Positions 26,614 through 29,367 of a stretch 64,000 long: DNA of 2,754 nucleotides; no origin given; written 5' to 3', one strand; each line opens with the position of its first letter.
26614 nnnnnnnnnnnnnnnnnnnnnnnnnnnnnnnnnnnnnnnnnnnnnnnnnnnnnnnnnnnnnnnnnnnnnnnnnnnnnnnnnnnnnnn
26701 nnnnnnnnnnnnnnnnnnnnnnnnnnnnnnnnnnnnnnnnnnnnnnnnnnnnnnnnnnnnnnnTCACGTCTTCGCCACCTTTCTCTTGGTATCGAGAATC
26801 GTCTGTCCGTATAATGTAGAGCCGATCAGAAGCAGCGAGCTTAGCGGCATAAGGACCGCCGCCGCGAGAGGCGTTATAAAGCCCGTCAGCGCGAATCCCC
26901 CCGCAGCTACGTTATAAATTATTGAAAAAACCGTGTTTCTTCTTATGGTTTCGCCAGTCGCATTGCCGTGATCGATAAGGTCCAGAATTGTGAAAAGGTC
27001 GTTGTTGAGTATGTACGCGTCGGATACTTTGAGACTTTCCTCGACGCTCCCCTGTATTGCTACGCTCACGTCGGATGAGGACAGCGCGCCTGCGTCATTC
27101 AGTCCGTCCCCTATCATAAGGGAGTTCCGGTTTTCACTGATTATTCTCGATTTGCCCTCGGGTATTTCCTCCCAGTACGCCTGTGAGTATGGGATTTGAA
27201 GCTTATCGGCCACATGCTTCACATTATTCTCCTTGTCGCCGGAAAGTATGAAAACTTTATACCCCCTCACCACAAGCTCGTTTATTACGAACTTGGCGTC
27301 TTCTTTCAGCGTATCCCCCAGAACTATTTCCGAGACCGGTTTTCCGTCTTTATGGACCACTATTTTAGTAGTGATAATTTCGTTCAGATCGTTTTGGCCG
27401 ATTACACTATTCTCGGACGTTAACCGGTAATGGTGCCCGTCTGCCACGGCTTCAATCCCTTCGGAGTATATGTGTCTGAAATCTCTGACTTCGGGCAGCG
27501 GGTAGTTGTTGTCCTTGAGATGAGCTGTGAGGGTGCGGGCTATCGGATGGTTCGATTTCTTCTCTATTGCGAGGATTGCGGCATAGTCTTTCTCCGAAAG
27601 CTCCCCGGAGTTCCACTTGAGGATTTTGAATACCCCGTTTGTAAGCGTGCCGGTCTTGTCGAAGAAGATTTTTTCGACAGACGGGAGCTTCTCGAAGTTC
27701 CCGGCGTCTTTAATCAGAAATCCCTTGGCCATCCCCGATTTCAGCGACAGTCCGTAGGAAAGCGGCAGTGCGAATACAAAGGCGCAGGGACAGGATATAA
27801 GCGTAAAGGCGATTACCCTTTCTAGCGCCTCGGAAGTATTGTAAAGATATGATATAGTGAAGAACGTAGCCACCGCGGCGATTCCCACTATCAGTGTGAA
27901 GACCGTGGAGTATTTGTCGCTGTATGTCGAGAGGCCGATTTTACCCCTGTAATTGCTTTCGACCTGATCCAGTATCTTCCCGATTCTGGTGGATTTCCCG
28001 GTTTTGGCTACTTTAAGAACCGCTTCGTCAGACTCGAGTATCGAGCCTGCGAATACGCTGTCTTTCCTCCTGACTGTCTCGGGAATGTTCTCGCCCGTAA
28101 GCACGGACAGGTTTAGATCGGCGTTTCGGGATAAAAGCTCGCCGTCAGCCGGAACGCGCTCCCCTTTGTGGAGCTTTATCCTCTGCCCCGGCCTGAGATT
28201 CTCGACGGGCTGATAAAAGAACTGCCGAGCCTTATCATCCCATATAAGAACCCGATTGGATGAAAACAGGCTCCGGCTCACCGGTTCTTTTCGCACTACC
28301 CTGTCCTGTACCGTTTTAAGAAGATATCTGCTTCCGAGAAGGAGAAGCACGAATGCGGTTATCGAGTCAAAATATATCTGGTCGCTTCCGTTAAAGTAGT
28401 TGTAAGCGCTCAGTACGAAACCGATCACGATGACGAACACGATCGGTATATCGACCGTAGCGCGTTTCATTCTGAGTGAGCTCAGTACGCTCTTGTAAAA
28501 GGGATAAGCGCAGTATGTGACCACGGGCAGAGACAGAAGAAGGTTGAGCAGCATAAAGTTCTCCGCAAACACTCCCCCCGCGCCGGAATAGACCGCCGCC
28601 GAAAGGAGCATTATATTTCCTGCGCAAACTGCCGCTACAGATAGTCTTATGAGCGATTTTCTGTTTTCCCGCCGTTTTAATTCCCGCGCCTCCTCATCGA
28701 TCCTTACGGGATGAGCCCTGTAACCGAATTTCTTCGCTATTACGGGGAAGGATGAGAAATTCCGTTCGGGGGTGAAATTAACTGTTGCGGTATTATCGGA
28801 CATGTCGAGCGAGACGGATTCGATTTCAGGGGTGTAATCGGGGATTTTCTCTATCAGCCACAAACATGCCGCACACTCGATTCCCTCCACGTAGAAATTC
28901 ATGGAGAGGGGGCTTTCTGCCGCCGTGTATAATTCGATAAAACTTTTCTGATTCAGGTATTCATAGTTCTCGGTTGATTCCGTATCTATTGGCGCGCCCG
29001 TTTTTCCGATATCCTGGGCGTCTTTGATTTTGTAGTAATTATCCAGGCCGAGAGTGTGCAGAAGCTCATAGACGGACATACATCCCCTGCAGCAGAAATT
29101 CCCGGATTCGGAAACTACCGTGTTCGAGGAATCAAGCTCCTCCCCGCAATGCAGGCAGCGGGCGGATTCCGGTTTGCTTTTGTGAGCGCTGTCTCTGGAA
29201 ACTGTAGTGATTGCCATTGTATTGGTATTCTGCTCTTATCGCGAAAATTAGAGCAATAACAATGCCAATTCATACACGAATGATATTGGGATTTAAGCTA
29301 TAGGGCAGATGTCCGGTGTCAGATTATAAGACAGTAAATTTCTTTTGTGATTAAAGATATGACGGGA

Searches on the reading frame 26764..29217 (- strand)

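Call 44: search_protein_families(library=pfam, proteins=[window:26764-29217:-], max_evalue=0.00001)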
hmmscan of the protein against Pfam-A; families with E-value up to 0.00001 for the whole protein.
window:26764-29217:- (817 aa): 3 families
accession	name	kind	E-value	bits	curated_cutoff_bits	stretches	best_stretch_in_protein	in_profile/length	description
PF00122.25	E1-E2_ATPase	-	5.9e-37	127.4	28.1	1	337-494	19-177/181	E1-E2 ATPase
PF00702.32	Hydrolase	-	7.1e-18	66.1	26.4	1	517-714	4-189/191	haloacid dehalogenase-like hydrolase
PF12156.14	ATPase-cat_bd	-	1.4e-12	48.6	27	1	20-97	1-81/86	Putative metal-binding domain of cation transport ATPase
